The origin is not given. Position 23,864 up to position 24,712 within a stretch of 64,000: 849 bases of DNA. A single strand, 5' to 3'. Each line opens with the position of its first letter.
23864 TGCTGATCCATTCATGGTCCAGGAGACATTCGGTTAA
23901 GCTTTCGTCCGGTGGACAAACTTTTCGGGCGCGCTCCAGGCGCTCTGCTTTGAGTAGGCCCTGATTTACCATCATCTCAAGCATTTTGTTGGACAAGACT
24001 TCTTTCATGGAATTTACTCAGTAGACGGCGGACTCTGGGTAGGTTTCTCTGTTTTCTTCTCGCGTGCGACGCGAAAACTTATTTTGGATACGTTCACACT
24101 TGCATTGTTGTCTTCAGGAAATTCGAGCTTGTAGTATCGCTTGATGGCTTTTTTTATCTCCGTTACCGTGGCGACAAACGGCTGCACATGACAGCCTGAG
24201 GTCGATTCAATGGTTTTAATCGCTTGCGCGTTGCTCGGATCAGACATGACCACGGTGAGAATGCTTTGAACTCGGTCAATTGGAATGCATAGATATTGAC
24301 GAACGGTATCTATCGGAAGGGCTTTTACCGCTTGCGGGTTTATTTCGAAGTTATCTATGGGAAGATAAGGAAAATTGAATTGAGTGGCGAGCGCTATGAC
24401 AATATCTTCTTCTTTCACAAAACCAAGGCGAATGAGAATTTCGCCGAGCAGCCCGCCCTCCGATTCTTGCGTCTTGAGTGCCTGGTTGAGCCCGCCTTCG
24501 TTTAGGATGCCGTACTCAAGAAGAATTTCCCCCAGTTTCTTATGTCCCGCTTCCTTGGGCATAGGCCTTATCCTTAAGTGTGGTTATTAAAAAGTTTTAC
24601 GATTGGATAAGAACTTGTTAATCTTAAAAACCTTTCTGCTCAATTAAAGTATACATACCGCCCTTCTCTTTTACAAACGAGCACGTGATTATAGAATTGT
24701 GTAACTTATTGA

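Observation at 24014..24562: Stand-alone MshEN-like domain with two near-perfect c-di-GMP-binding motifs, immediately upstream of two tandem PilB-type ATPases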

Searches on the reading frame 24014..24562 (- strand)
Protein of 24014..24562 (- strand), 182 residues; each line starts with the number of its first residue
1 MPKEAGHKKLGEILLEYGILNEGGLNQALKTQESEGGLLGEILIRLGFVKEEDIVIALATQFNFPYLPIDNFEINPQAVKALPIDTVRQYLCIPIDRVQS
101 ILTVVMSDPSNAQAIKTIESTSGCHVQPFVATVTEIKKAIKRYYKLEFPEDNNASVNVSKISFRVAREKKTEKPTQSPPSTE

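Call 4: search_protein_families(library=pfam, proteins=[window:24014-24562:-], max_evalue=0.01)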
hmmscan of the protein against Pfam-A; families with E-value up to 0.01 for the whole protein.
window:24014-24562:- (182 aa): 1 family
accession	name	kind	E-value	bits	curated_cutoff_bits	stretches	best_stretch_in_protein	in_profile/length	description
PF05157.20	MshEN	-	4.7e-17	62.2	23.1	1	62-147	1-87/90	MshEN domain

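Call 5: search_protein_families(library=ncbifam, proteins=[window:24014-24562:-], max_evalue=0.01)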
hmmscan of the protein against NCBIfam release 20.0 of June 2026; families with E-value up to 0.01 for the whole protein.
window:24014-24562:- (182 aa): 6 families
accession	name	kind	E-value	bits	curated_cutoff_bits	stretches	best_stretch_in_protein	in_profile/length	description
TIGR02538.1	type_IV_pilB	equivalog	3.4e-19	68.9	675.65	1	9-155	1-147/564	type IV-A pilus assembly ATPase PilB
NF053729.1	c-di-GMP_motif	domain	1.7e-15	56.6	38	1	9-61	1-53/53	cyclic di-GMP-binding domain-containing protein, MshE-related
NF012033.0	PRK15489.1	equivalog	1.9e-15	56.1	537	1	7-143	490-626/703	glycosyl transferase family protein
NF008411.1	PRK11234.1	equivalog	1.6e-14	53.3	1170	1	6-159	480-632/723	cyclic di-3',5'-guanylate-activated glycosyltransferase NfrB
TIGR03029.1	EpsG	equivalog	9.3e-13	47.9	313.8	1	9-83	4-79/274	chain length determinant protein tyrosine kinase EpsG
TIGR02533.1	type_II_gspE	equivalog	0.00011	21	630.25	1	79-150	1-72/486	type II secretion system ATPase GspE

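Call 6: search_solved_structures(query=window:24014-24562:-, max_evalue=0.01, show_alignments=4)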
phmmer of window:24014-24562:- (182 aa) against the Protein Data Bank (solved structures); distinct sequences matched with E-value up to 0.01: 18.
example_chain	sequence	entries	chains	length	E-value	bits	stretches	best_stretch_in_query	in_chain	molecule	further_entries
6f8l_G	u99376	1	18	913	2e-43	151.6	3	8-147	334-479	Type IV pilus assembly protein PilF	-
5zfr_A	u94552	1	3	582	5.3e-22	81.9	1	8-145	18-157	Type IV pilus biogenesis ATPase PilB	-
6olj_C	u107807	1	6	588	1.7e-21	80.2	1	8-145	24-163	Type IV pilus biogenesis ATPase PilB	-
5tsg_B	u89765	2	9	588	1.7e-21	80.2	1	8-145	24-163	Type IV pilus biogenesis ATPase PilB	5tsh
3jc8_Ba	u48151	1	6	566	2.1e-19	73.4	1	9-150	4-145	Type IV-A pilus assembly ATPase PilB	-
5htl_A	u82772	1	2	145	1.7e-15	60.7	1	2-117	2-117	MSHA biogenesis protein MshE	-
9g1w_A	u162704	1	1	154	2.8e-15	60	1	6-144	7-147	Type IV pilus assembly ATPase PilB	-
6ejf_G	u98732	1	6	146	8.5e-15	58.4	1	8-144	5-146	Type IV pilus assembly protein PilF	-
8pdk_A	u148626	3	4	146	7.3e-11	45.6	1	8-117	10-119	c-di-GMP binding domain of the ATPase enzyme PilF | ATP-binding motif-containing protein pilF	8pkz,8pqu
6ejf_J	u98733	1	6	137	8.8e-11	45.4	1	9-117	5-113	Type IV pilus assembly protein PilF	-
8pfa_A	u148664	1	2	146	1.6e-10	44.5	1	9-117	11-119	c-di-GMP binding domain of the ATPase enzyme PilF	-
9gl5_A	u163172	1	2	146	1.9e-10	44.3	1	8-117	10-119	ATP-binding motif-containing protein pilF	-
9glg_A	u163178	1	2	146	1.9e-10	44.3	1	8-117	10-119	ATP-binding motif-containing protein pilF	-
8pe0_A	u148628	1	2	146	3.4e-10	43.5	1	9-117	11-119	c-di-GMP binding domain of the ATPase enzyme PilF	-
7lko_B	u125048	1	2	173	0.00014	25.2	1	48-143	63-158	Pilus biogenesis protein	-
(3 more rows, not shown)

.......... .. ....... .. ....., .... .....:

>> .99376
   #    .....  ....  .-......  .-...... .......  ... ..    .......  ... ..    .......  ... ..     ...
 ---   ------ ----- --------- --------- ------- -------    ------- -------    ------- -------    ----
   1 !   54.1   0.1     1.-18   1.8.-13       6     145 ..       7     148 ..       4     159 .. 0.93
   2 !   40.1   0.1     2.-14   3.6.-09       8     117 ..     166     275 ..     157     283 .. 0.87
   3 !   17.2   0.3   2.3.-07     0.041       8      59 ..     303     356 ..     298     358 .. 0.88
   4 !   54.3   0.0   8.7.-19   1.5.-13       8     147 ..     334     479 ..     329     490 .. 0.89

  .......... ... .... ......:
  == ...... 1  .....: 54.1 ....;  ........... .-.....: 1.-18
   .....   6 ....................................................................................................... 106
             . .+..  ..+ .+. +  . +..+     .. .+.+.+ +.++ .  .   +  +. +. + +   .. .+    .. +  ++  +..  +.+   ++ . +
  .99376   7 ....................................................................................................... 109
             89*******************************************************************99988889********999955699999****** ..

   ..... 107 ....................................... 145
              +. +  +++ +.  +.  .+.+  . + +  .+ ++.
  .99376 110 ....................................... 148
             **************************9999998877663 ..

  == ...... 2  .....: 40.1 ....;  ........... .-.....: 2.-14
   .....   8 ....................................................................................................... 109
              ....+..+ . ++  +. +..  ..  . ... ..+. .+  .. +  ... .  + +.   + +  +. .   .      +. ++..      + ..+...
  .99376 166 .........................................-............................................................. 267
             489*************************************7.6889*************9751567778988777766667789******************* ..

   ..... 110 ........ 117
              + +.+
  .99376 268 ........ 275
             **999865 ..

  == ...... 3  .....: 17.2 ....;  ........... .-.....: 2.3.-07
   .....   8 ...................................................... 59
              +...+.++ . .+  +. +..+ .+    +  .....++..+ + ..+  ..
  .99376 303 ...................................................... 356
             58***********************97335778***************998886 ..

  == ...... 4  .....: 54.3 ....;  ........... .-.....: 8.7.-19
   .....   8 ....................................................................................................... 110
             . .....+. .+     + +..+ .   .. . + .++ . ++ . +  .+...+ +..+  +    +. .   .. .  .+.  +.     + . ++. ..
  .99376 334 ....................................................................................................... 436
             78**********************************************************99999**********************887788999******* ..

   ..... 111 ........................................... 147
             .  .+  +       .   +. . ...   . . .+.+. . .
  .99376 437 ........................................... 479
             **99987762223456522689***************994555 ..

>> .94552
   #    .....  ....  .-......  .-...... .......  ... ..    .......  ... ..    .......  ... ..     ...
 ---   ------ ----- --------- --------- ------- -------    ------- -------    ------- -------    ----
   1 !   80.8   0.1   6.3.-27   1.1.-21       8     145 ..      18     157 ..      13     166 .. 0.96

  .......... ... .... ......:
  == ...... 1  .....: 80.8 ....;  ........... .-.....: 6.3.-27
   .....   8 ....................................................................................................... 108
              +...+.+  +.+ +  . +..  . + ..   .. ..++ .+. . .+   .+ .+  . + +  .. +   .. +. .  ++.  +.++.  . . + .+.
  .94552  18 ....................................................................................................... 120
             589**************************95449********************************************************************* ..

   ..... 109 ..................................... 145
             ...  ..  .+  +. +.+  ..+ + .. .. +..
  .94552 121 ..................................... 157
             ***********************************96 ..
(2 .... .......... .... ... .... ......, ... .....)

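Call 13: find_homologous_proteins(query=window:24014-24562:-, max_evalue=0.00001)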
Query window:24014-24562:- (182 aa): 64 proteins with E <= 0.00001 among 142 candidates.
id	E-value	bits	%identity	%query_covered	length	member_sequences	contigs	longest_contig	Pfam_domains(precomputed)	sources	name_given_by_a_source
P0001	4.7e-113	393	100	100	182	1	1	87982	PF05157.21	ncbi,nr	ncbi:MAG: hypothetical protein HY587_06995 [Candidatus Omnitrophica bacterium]|nr:hypothetical prote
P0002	3.7e-73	263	71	97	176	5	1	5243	PF05157.21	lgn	-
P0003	6.6e-72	259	68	93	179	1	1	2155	PF05157.21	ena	-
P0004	1.5e-64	235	63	93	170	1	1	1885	PF05157.21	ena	-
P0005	1.9e-63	232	74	79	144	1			PF05157.21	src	-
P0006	5.9e-63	230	64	94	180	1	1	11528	PF05157.21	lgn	-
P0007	2.7e-54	202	56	93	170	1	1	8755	PF05157.21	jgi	-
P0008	7.8e-50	187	59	80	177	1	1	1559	PF05157.21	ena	-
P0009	8.2e-50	187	54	97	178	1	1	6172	PF05157.21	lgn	-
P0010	8.2e-49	184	51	96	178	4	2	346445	PF05157.21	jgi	-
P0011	8.8e-49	184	57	87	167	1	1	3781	PF05157.21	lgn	-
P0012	6.5e-48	181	56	86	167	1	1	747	PF05157.21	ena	-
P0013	1.3e-46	177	50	95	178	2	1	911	PF05157.21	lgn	-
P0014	2.9e-46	176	52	90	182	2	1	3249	PF05157.21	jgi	jgi:hypothetical protein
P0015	1.1e-45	174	52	87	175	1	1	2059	PF05157.21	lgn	-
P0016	2.1e-45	173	55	91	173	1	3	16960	PF05157.21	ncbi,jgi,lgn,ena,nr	ncbi:MAG: hypothetical protein DRP75_02745 [Candidatus Omnitrophota bacterium]|nr:MAG: hypothetical 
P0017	3.4e-45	172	57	80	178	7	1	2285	PF05157.21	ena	-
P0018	4.1e-45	172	51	95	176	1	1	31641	PF05157.21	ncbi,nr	ncbi:MAG: hypothetical protein HY714_06725 [Candidatus Omnitrophica bacterium]|nr:hypothetical prote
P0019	2.6e-44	169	55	86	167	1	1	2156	PF05157.21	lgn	-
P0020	6.6e-44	168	54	76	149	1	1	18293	PF05157.21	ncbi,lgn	-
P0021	1.4e-43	167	45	96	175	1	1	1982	PF05157.21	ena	-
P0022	1.6e-43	167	54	80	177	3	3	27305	PF05157.21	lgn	-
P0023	5.5e-43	165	48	92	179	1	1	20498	PF05157.21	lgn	-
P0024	8.5e-43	164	53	80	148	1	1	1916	PF05157.21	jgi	jgi:hypothetical protein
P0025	4.5e-42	162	56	80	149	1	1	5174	PF05157.21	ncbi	-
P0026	1.6e-40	157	49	92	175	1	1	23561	PF05157.21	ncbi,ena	-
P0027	2.2e-40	156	48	99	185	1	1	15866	PF05157.21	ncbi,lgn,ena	-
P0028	2.5e-40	156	53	80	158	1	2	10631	PF05157.21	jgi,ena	-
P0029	5.6e-39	152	51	77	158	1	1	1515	PF05157.21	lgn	-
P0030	7.2e-39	151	51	76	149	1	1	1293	PF05157.21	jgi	-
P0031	4.3e-38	149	51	81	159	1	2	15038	PF05157.21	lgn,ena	-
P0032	4.4e-38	149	49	80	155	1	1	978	PF05157.21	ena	-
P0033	3.5e-37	146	46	86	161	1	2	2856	PF05157.21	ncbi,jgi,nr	ncbi:MAG: hypothetical protein HQ595_01830 [Candidatus Omnitrophica bacterium]|nr:hypothetical prote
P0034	6.1e-37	145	50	75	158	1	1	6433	PF05157.21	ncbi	-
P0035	6.1e-37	145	49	79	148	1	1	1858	PF05157.21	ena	-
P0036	7.5e-37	145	45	97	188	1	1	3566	PF05157.21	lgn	-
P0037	1.3e-36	144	54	66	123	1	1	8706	PF05157.21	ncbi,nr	ncbi:MAG: hypothetical protein NT033_03095 [Candidatus Omnitrophica bacterium]|nr:hypothetical prote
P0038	1.7e-36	144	48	79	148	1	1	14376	PF05157.21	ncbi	-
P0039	2.6e-36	143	46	78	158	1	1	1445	PF05157.21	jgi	jgi:type IV pilus assembly protein PilB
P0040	1.9e-35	140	50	73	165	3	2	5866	PF05157.21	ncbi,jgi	ncbi:MAG: hypothetical protein PVH45_03445 [Candidatus Omnitrophota bacterium]|jgi:hypothetical prot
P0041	1.3e-34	138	47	76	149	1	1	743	PF05157.21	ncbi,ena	-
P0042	7.0e-34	135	49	76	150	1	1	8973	PF05157.21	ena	-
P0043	7.2e-34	135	49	76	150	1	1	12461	PF05157.21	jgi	-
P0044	7.3e-34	135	47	81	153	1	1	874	PF05157.21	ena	-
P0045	2.4e-33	134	49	75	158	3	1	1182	PF05157.21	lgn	-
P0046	2.6e-33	133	48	76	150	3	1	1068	PF05157.21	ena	-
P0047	4.8e-33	133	46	76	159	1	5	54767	PF05157.21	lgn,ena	-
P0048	6.1e-33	132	47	79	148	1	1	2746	PF05157.21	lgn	-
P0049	1.6e-32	131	45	76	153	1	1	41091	PF05157.21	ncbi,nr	ncbi:MAG: hypothetical protein GF408_07870 [Candidatus Omnitrophica bacterium]|nr:hypothetical prote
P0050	2.2e-31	127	46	75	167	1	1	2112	PF05157.21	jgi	jgi:type IV pilus assembly protein PilB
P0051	3.3e-31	127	45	73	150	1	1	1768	PF05157.21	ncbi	-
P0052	2.8e-28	117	41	79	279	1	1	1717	PF07238.20,PF05157.21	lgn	-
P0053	1.2e-27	115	42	79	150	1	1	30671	PF05157.21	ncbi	-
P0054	1.4e-27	115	48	63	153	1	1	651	PF05157.21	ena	-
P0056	2.2e-24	104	37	78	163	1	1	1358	PF05157.21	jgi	jgi:type IV pilus assembly protein PilB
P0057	1.7e-23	101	41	77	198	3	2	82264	PF05157.21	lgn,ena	-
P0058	1.4e-22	98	35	78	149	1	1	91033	PF05157.21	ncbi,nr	ncbi:MAG: hypothetical protein HQL30_05835 [Candidatus Omnitrophica bacterium]|nr:hypothetical prote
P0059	2.1e-21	95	39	76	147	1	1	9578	PF05157.21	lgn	-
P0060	9.7e-20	89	38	75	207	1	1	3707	PF05157.21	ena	-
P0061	2.4e-19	88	38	79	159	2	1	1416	PF05157.21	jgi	jgi:type IV pilus assembly protein PilB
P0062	3.1e-18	84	38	79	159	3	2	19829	PF05157.21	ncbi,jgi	ncbi:MAG: hypothetical protein PVI33_00935 [Candidatus Omnitrophota bacterium]|jgi:hypothetical prot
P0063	2.3e-17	82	34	79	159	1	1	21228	PF05157.21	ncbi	ncbi:hypothetical protein ACFL1D_04455 [Candidatus Omnitrophota bacterium]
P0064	2.7e-17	81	37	79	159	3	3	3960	PF05157.21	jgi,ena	-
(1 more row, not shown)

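Call 18: find_related_loci(query=A2, collection=genome_contigs, flank=8000)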
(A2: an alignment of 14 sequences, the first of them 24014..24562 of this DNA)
Query A2 (182 aa) in genome_contigs; peptide patterns used: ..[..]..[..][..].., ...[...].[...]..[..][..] (x = any residue, [..] = any of these).
600 stretches matched a pattern (row limit reached: there are more); 592 encode a relative of the query (tblastn E <= 1e-3); the best 80 are kept; 80 distinct loci.
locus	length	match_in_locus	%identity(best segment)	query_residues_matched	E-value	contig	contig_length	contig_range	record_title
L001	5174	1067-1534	57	8-164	8e-55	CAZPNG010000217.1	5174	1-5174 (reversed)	MAG TPA_asm: uncultured bacterium isolate binchicken_co203_484 genome assembly, contig: k141_3106279, whole genome shotg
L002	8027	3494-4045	48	3-182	5e-50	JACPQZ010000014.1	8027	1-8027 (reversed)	MAG: Candidatus Omnitrophota bacterium isolate NC_groundwater_666_Ag_B-0.1um_57_48 B_1_S1_Biohub_coassembly_k141_1216811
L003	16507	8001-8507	46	8-174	2e-48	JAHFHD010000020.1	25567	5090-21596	MAG: Candidatus Omnitrophota bacterium isolate nzgw330 NODE_1555_length_25568_cov_4.176720, whole genome shotgun sequenc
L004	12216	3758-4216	52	8-158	8e-47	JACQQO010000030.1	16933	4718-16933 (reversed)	MAG: Candidatus Omnitrophota bacterium isolate NC_groundwater_1335_Ag_S-0.2um_46_49 S_p2_S4_coassembly_k141_999775, whol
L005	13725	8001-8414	52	8-145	5e-46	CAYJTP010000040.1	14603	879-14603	MAG TPA_asm: uncultured Planctomycetales bacterium isolate ERP125453_co1_410 genome assembly, contig: NODE_4344_length_1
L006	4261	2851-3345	49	8-174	4e-46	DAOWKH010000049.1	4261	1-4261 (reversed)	MAG TPA_asm: Candidatus Omnitrophota bacterium isolate CSMAG_2090 CSMAG_2090_k141_1806471_length_4261_cov_17.0000, whole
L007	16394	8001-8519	48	8-179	1e-50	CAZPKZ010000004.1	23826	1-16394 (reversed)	MAG TPA_asm: uncultured bacterium isolate binchicken_co125_1162 genome assembly, contig: NODE_4221_length_23826_cov_3.94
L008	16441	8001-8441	48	1-147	2e-42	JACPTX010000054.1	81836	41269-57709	MAG: Candidatus Omnitrophota bacterium isolate NC_groundwater_743_Ag_S-0.65um_67_24 S37_SO-6_scaffold_2189, whole genome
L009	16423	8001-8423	48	8-147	1e-41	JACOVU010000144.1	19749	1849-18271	MAG: Candidatus Omnitrophota bacterium isolate NC_groundwater_108_Ag_S-0.2um_46_37 S_p2_S4_170907_scaffold_2820032, whol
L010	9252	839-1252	46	8-145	1e-40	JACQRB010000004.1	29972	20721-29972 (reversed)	MAG: Candidatus Omnitrophota bacterium isolate NC_groundwater_1348_Ag_S-0.2um_64_53 S_p2_S4_coassembly_k141_120394, whol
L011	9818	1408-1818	45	8-144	6e-38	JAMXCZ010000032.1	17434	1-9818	MAG: Candidatus Omnitrophota bacterium isolate MohnsGC05_bin046 NODE_32_length_17434_cov_8.667281, whole genome shotgun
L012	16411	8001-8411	42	8-144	2e-36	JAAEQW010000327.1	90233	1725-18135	MAG: Candidatus Omnitrophota bacterium isolate Gpa_28 GpaG_CONTIG4756913, whole genome shotgun sequence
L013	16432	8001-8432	40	8-151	2e-35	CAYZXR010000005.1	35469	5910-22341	MAG TPA_asm: uncultured Planctomycetia bacterium isolate binchicken_co181_45 genome assembly, contig: NODE_1535_length_3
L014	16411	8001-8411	44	8-144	2e-35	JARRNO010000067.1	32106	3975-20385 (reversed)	MAG: Acidobacteriota bacterium isolate Spart_126_MAG scaffold_4429, whole genome shotgun sequence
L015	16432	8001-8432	42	6-144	2e-34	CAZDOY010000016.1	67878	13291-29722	MAG TPA_asm: uncultured Thermoanaerobaculia bacterium isolate binchicken_co151_514 genome assembly, contig: NODE_457_len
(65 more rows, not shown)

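Call 40: predict_structure(alignment_id=A1)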
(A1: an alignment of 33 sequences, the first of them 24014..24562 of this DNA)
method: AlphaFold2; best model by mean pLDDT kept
length: 182 residues; sequences in the alignment: 33
mean_pLDDT: 85.8   pTM: 0.74
mean pLDDT of the five models: 85.8, 85.5, 84.3, 84.1, 83.5
residues with pLDDT >= 90: 133; 70-90: 11; 50-70: 25; < 50: 13
segments of 3 or more residues with pLDDT < 50: 1-4, 167-169
pLDDT, mean of each block of 10 residues (from residue 1): 62 96 97 94 95 93 93 95 96 97 95 97 98 95 85 52 50 60 61
secondary structure, 60 per line:
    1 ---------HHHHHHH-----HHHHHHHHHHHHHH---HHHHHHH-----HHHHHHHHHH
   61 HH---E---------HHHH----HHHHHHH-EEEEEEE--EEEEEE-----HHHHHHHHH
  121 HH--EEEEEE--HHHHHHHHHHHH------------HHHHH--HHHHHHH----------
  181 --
elements in order: H10-16 H22-35 H39-45 H51-62 H76-79 H84-90 E92-98 E101-106 H112-122 E125-130 H133-144 H157-161 H164-170

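Call 48: fold_search(model_id=the predicted structure, library=pdb)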
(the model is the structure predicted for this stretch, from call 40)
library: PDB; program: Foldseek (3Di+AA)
matches with E <= 10: 236; with E <= 0.001: 21
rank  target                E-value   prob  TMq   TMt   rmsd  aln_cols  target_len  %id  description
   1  5htl_B                2.5e-11  1.00  0.63  0.79   2.8       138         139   31  Structure of MshE with cdg (released 2016-10-05)
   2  5htl_A                1.8e-10  1.00  0.62  0.78   3.0       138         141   31  Structure of MshE with cdg (released 2016-10-05)
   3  8pdk_A                6.1e-10  1.00  0.62  0.79   3.0       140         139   29  X-ray structure of the Thermus thermophilus PilF-GSPIIB domain in the c-di-GMP bound state (released 2024-06-26)
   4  8pfa_A                1.0e-09  1.00  0.62  0.79   3.1       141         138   28  X-ray structure of the Thermus thermophilus K167R mutant of the PilF-GSPIIB domain in the c-di-GMP bound state (released 2024-06-26)
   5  9gl5_A                1.2e-09  1.00  0.62  0.80   3.0       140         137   28  X-ray structure of the Thermus thermophilus Q190E mutant of the PilF-GSPIIB domain in the c-di-GMP bound state (released 2025-06-25)
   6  9glg_A                1.2e-09  1.00  0.63  0.80   3.0       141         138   28  X-ray structure of the Thermus thermophilus Q218E mutant of the PilF-GSPIIB domain in the c-di-GMP bound state (released 2025-06-25)
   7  9g1w_MODEL_1_A        1.8e-09  1.00  0.49  0.57   5.2       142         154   26  NMR solution structure of the Thermus thermophilus PilF-GSPIIA domain (released 2025-05-21)
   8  8pe0_A                2.1e-09  1.00  0.62  0.77   3.1       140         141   28  X-ray structure of the Thermus thermophilus K167L mutant of the PilF-GSPIIB domain in the c-di-GMP bound state (released 2024-06-26)
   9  6ejf_G                2.6e-09  1.00  0.56  0.68   3.9       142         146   33  Thermus thermophilus PilF ATPase (apoprotein form) (released 2018-08-01)
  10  9glg_B                3.9e-09  1.00  0.61  0.79   3.1       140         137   28  X-ray structure of the Thermus thermophilus Q218E mutant of the PilF-GSPIIB domain in the c-di-GMP bound state (released 2025-06-25)
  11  8pkz_MODEL_1_A        5.3e-09  1.00  0.64  0.77   4.0       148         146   28  NMR solution structure of PilF-GSPIIB in the c-di-GMP bound state (released 2024-07-10)
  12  8pfa_B                6.3e-09  1.00  0.61  0.78   3.1       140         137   28  X-ray structure of the Thermus thermophilus K167R mutant of the PilF-GSPIIB domain in the c-di-GMP bound state (released 2024-06-26)
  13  7lkm_B                9.6e-09  1.00  0.59  0.70   3.7       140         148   17  The PilB(N-terminal_P70S mutant)-PilZ complex of the Type IV pilus from Xanthomonas citri (released 2021-08-11)
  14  7lko_A                1.1e-08  1.00  0.58  0.70   3.7       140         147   18  The PilB(N-terminal)-PilZ complex of the Type IV pilus from Xanthomonas citri (2.9 A) (released 2021-08-11)
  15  7lkm_A                1.3e-08  1.00  0.62  0.74   3.1       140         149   17  The PilB(N-terminal_P70S mutant)-PilZ complex of the Type IV pilus from Xanthomonas citri (released 2021-08-11)
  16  8pdk_B                1.5e-08  1.00  0.61  0.78   3.1       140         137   29  X-ray structure of the Thermus thermophilus PilF-GSPIIB domain in the c-di-GMP bound state (released 2024-06-26)
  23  4pht_B                4.3e-01  0.93  0.30  0.13   2.5        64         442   17  ATPase GspE in complex with the cytoplasmic domain of GspL from the Vibrio vulnificus type II Secretion system (released 2014-11-26)
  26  4pht_C                7.4e-01  0.77  0.28  0.12   2.8        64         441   20  ATPase GspE in complex with the cytoplasmic domain of GspL from the Vibrio vulnificus type II Secretion system (released 2014-11-26)
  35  2bh1_X                1.4e+00  0.63  0.30  0.71   2.8        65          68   14  X-ray structure of the general secretion pathway complex of the N- terminal domain of EpsE and the cytosolic domain of (released 2005-05-13)
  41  4pht_A                1.7e+00  0.47  0.28  0.12   6.1        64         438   20  ATPase GspE in complex with the cytoplasmic domain of GspL from the Vibrio vulnificus type II Secretion system (released 2014-11-26)
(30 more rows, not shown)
